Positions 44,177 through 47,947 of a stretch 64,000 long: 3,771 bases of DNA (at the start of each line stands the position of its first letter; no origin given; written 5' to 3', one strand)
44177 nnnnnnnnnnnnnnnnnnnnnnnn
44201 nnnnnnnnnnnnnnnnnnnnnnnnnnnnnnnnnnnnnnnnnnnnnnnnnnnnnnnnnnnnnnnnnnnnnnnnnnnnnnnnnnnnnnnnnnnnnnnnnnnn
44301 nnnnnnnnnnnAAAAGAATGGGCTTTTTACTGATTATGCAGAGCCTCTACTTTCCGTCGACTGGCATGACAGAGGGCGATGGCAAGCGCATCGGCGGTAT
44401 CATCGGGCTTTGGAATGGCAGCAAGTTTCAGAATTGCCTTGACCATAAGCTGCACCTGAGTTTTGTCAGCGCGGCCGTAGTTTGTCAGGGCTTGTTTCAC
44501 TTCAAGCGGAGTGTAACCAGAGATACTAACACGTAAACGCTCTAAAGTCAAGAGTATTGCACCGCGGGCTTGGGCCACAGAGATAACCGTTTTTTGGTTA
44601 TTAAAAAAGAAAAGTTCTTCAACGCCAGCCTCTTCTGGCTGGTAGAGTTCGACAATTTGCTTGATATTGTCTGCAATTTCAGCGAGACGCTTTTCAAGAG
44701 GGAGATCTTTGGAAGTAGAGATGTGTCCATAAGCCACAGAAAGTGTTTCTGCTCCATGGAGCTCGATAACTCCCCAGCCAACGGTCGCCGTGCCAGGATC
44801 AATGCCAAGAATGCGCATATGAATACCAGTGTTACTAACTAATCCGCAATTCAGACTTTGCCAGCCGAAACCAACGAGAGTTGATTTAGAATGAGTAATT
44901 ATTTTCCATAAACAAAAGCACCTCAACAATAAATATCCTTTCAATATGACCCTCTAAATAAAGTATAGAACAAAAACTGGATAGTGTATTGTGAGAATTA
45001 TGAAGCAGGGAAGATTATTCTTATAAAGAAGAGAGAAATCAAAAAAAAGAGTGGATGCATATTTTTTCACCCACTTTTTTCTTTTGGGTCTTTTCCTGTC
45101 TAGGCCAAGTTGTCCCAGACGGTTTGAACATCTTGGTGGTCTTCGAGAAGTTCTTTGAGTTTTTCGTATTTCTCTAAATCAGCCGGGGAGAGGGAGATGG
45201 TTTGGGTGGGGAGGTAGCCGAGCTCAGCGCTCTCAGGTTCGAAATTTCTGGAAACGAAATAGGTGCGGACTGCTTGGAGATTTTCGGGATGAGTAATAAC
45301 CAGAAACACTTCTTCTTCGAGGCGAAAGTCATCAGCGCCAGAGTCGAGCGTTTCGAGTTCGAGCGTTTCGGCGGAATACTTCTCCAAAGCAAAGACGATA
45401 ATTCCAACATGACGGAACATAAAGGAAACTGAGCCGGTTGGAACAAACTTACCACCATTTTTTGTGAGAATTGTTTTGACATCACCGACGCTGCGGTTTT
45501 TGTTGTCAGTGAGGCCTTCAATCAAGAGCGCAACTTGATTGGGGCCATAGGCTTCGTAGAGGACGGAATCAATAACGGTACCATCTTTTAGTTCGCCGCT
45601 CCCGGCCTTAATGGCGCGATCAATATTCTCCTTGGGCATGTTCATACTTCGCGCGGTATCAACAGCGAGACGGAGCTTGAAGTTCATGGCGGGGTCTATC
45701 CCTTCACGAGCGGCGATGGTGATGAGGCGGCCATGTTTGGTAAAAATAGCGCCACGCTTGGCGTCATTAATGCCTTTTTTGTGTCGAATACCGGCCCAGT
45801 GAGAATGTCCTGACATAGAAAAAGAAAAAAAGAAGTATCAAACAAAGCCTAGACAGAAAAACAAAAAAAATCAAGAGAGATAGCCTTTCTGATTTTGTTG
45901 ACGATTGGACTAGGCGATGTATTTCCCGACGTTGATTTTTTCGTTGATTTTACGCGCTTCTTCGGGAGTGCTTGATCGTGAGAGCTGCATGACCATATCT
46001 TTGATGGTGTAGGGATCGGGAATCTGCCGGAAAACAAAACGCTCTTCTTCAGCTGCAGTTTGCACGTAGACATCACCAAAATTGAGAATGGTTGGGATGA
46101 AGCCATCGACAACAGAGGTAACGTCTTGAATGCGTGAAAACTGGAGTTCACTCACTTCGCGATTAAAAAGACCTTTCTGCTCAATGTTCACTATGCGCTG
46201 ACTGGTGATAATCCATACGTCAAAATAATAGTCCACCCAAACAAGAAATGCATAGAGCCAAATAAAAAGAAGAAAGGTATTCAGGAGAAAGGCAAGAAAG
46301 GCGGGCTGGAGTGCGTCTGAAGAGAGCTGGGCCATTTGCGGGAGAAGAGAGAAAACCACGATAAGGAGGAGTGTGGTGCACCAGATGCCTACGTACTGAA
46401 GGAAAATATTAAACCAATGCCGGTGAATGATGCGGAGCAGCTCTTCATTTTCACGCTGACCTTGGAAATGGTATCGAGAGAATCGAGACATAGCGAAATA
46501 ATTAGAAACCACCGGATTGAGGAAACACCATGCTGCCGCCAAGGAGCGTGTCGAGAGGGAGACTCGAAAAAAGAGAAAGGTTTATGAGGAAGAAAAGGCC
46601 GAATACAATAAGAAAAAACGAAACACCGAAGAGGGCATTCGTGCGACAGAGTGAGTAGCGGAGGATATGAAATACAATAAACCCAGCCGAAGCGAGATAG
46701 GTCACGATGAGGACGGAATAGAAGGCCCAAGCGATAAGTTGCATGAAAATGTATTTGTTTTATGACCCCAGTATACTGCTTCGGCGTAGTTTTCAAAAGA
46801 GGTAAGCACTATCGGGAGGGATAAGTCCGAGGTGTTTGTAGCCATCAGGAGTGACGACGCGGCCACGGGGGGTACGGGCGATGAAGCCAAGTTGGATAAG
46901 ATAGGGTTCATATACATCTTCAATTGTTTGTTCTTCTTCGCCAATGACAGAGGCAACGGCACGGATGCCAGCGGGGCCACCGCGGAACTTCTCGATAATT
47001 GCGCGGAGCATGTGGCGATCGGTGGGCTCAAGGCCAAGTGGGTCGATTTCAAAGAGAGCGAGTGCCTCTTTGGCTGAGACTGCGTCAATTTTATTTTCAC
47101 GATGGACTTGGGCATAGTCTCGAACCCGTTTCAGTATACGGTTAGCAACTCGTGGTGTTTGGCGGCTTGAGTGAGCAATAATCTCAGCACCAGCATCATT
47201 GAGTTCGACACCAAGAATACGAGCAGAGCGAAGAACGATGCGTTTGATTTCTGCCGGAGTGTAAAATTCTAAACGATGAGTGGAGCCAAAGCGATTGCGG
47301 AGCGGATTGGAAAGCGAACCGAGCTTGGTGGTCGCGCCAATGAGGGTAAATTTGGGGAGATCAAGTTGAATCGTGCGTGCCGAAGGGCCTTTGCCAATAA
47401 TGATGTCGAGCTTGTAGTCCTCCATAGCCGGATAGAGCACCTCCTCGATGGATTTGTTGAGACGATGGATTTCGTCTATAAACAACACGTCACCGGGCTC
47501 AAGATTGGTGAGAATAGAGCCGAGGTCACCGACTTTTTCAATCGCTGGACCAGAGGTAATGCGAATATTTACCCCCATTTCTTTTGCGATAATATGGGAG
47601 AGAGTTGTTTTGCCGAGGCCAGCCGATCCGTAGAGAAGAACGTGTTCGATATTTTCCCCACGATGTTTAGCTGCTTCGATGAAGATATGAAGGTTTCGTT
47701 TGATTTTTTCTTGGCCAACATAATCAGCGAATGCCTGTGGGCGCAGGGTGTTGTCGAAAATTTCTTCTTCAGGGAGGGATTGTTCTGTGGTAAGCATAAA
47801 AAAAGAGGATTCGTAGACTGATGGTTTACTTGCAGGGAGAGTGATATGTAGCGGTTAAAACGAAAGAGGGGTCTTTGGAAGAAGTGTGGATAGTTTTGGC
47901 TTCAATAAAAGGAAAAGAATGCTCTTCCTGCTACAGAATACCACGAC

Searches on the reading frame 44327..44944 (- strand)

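Call 13: search_protein_families(library=pfam, proteins=[window:44327-44944:-])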
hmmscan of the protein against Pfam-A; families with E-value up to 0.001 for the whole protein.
window:44327-44944:- (205 aa): 1 family
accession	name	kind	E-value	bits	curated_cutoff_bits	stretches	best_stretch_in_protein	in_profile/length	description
PF02075.23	RuvC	-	3.8e-48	163.6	22.2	1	45-193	1-148/148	Crossover junction endodeoxyribonuclease RuvC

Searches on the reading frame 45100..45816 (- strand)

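Call 13: search_protein_families(library=pfam, proteins=[window:45100-45816:-])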
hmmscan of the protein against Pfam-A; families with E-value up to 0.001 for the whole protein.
window:45100-45816:- (238 aa): 2 families
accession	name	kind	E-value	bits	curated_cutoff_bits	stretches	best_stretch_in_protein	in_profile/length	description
PF01709.26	Transcrip_reg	-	1.9e-47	161.4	27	1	84-237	3-160/160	TACO1/YebC second and third domain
PF20772.2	TACO1_YebC_N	-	4.2e-28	98.1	36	1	5-75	1-73/73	TACO1/YebC protein N-terminal domain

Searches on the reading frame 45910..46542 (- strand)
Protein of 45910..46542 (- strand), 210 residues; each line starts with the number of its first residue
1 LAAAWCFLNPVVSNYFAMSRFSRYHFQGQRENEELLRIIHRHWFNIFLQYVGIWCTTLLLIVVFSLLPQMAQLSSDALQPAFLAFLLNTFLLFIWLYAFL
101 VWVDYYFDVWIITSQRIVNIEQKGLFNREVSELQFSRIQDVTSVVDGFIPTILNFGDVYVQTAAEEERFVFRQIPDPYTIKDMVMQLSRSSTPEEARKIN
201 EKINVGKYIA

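Call 13: search_protein_families(library=pfam, proteins=[window:45910-46542:-])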
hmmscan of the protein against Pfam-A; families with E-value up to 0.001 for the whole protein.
window:45910-46542:- (210 aa): 1 family
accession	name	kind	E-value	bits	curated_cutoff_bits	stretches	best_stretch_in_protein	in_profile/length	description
PF03703.20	bPH_2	-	1.4e-09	38.4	22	1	106-182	2-76/78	Bacterial PH domain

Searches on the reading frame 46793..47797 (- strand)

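Call 13: search_protein_families(library=pfam, proteins=[window:46793-47797:-])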
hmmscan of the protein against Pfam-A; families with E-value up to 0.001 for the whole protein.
window:46793-47797:- (334 aa): 10 families
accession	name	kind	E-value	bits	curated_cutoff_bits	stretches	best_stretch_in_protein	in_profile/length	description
PF05496.18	RuvB_N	-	6.6e-78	260.4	27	1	18-176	1-159/159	Holliday junction DNA helicase RuvB P-loop domain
PF17864.7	AAA_lid_4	-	4.4e-26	90.9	27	1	179-252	1-74/74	RuvB AAA lid domain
PF05491.19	RuvB_C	-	1.1e-25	89.8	24.7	1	254-323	2-71/72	RuvB C-terminal winged helix domain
PF00004.35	AAA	-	1.7e-18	67.8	21.2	1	53-173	1-126/131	ATPase family associated with various cellular activities (AAA)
PF07728.20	AAA_5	-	4.9e-09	36.8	22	1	52-170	1-139/139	AAA domain (dynein-related subfamily)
PF06068.19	TIP49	-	0.00012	21.8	23.8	0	25-81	25-81/347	TIP49 P-loop domain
PF00931.28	NB-ARC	-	0.00018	21.3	23.5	0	47-73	15-41/248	NB-ARC domain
PF01078.27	Mg_chelatase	-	0.0003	20.7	20.3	0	23-70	2-42/207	Magnesium chelatase, subunit ChlI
PF13191.12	AAA_16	-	0.00042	21.3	32.6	0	27-74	3-48/167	AAA ATPase domain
PF02367.23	TsaE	-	0.00057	20.3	26.6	0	48-82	19-53/128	Threonylcarbamoyl adenosine biosynthesis protein TsaE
